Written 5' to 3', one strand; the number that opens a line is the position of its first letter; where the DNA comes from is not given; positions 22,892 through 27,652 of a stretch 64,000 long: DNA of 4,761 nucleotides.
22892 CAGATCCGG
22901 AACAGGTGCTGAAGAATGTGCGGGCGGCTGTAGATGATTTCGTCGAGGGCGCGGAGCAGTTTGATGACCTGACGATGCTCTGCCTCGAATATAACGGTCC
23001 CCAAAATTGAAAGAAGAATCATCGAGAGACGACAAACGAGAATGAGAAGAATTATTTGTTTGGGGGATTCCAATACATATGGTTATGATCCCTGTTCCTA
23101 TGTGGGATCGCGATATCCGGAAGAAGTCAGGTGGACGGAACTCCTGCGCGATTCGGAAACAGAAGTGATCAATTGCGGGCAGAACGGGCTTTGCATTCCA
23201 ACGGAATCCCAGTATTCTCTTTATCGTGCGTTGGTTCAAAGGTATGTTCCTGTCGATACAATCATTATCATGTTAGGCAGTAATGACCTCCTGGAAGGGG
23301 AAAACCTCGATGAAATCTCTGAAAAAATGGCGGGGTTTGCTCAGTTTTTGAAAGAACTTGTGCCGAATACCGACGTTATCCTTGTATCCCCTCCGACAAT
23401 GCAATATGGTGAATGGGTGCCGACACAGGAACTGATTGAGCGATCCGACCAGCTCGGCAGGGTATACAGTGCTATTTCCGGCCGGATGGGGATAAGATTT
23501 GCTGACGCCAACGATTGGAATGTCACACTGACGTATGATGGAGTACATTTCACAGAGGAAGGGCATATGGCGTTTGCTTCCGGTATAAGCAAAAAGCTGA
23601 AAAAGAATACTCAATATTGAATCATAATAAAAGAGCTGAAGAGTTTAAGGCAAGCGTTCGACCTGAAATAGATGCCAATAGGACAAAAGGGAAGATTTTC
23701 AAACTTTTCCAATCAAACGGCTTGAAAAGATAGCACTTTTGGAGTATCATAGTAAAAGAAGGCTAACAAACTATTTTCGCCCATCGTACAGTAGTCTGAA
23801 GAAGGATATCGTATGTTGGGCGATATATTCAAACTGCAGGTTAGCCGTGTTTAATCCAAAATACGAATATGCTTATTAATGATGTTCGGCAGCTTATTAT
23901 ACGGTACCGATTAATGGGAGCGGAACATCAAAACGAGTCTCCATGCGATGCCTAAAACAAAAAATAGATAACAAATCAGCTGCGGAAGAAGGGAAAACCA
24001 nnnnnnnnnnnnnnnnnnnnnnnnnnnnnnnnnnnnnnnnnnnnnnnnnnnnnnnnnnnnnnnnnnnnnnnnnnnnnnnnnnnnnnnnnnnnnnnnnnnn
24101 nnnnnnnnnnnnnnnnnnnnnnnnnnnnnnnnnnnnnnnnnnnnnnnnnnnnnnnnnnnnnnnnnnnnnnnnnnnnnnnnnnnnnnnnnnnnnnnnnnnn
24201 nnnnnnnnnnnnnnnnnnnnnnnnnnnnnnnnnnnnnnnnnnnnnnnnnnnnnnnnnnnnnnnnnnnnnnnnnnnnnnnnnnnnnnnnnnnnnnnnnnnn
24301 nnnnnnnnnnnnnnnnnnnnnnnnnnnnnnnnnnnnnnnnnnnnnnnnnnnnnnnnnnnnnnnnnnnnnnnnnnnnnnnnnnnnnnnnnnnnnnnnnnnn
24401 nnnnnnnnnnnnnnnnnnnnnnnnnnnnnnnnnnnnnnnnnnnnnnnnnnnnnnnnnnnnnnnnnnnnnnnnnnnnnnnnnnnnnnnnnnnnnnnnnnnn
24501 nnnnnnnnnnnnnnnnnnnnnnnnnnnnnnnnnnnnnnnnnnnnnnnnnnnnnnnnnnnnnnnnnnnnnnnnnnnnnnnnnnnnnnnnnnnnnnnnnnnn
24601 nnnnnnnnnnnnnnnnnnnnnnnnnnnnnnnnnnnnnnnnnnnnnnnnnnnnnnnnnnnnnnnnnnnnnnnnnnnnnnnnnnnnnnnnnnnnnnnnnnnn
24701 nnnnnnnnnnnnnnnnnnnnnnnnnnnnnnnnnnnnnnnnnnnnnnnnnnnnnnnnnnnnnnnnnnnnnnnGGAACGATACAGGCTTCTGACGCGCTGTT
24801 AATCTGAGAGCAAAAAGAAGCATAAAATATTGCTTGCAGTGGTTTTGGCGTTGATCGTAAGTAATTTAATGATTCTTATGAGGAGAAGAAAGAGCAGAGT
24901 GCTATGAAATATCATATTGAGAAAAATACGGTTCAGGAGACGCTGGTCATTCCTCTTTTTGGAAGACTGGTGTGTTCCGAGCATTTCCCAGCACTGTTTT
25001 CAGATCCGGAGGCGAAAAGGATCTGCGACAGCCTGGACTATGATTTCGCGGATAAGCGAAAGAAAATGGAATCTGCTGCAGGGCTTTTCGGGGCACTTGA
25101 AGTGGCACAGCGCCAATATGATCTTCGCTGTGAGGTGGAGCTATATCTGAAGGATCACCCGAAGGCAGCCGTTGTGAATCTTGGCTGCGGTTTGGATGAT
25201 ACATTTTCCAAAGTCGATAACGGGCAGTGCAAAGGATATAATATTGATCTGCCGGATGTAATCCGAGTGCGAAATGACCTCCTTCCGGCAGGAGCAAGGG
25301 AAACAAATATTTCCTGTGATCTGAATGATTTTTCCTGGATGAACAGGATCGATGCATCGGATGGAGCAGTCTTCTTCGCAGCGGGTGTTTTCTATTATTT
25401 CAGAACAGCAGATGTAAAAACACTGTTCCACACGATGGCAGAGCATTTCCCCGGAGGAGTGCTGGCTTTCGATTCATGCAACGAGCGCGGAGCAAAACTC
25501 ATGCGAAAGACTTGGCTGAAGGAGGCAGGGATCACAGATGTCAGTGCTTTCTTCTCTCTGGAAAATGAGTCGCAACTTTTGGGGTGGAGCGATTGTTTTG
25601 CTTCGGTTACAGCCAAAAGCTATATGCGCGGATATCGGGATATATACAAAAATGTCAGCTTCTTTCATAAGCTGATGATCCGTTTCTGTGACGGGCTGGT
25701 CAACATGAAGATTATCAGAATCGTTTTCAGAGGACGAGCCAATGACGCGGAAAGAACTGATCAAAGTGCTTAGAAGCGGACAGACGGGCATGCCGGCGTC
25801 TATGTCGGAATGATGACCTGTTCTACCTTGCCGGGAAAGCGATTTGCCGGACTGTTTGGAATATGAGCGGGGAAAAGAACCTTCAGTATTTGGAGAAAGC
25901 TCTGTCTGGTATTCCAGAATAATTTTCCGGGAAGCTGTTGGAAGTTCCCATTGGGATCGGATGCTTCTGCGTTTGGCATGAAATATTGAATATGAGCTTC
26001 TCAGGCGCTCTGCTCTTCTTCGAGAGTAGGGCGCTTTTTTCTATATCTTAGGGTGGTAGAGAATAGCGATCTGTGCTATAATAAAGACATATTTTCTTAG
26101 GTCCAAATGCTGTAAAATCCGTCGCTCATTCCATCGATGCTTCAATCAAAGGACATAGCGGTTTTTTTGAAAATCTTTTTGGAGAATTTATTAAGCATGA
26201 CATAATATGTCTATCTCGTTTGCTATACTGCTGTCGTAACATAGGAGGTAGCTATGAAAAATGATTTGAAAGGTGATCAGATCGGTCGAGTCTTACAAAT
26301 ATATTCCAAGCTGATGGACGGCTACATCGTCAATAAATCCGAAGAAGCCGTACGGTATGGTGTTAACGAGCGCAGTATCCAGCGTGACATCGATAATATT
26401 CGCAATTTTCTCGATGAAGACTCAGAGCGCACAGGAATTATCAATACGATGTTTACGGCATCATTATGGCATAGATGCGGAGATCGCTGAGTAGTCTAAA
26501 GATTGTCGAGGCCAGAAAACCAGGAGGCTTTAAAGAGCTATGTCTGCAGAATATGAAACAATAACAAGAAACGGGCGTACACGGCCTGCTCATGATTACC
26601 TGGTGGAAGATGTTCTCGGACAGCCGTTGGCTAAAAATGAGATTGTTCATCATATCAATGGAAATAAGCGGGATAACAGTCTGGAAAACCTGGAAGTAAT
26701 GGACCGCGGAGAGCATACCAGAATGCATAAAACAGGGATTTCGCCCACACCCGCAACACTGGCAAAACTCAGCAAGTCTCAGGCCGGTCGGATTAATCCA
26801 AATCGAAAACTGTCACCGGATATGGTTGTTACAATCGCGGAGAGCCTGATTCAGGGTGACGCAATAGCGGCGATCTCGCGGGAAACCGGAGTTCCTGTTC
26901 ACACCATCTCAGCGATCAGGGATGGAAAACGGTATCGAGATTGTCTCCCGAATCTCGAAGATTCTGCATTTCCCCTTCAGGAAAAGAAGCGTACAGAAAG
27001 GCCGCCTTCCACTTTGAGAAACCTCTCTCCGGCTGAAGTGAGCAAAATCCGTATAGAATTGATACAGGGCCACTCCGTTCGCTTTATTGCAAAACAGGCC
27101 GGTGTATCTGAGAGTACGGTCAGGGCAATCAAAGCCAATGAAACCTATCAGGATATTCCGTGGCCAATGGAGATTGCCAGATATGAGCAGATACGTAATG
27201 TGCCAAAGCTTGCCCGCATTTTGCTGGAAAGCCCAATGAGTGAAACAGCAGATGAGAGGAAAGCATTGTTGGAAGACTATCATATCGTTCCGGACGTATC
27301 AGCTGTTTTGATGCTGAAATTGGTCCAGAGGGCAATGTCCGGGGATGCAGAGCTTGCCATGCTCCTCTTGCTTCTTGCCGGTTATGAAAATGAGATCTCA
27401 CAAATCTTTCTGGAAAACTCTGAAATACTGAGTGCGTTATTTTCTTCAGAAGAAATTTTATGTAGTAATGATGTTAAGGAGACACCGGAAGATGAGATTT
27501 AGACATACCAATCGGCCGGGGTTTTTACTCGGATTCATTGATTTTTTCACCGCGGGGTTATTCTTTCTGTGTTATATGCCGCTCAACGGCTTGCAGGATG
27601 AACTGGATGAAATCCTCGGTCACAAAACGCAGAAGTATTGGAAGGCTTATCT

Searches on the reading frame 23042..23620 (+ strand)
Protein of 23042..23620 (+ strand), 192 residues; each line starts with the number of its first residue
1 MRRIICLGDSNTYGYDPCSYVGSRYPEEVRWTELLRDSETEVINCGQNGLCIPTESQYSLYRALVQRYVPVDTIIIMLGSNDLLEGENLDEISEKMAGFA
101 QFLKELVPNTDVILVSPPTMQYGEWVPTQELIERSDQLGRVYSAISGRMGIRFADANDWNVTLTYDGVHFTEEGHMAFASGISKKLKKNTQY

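Call 51: search_protein_families(library=pfam, proteins=[window:23042-23620:+], max_evalue=0.00001)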
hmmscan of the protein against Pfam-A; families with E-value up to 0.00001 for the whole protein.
window:23042-23620:+ (192 aa): 2 families
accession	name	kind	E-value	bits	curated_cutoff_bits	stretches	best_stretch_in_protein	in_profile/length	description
PF13472.12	Lipase_GDSL_2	-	5.4e-21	76.3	32.9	1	6-176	1-177/178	GDSL-like Lipase/Acylhydrolase family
PF00657.28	Lipase_GDSL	-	5.9e-11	43.4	23.6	1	4-180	1-206/208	GDSL-like Lipase/Acylhydrolase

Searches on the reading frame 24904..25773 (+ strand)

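Call 52: search_protein_families(library=pfam, proteins=[window:24904-25773:+], max_evalue=0.00001)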
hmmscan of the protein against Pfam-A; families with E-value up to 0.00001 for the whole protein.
window:24904-25773:+ (289 aa): 1 family
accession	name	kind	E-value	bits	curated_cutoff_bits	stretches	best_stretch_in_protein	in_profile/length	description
PF04072.20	LCM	-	2e-08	34.8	22.3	1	29-178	17-186/187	Leucine carboxyl methyltransferase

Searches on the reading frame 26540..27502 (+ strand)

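Call 52: search_protein_families(library=pfam, proteins=[window:26540-27502:+], max_evalue=0.00001)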
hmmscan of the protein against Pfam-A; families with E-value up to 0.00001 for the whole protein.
window:26540-27502:+ (320 aa): 3 families
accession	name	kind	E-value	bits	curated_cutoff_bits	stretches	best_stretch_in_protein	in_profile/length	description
PF13392.12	HNH_3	-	4.2e-09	36.3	24.8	1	17-61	3-46/46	HNH endonuclease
PF13542.12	HTH_Tnp_ISL3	-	1.3e-08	34.6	27.4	0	173-197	23-46/51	Helix-turn-helix domain of transposase family ISL3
PF13936.12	HTH_38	-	1.5e-08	34.7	27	0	160-194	3-37/44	Helix-turn-helix domain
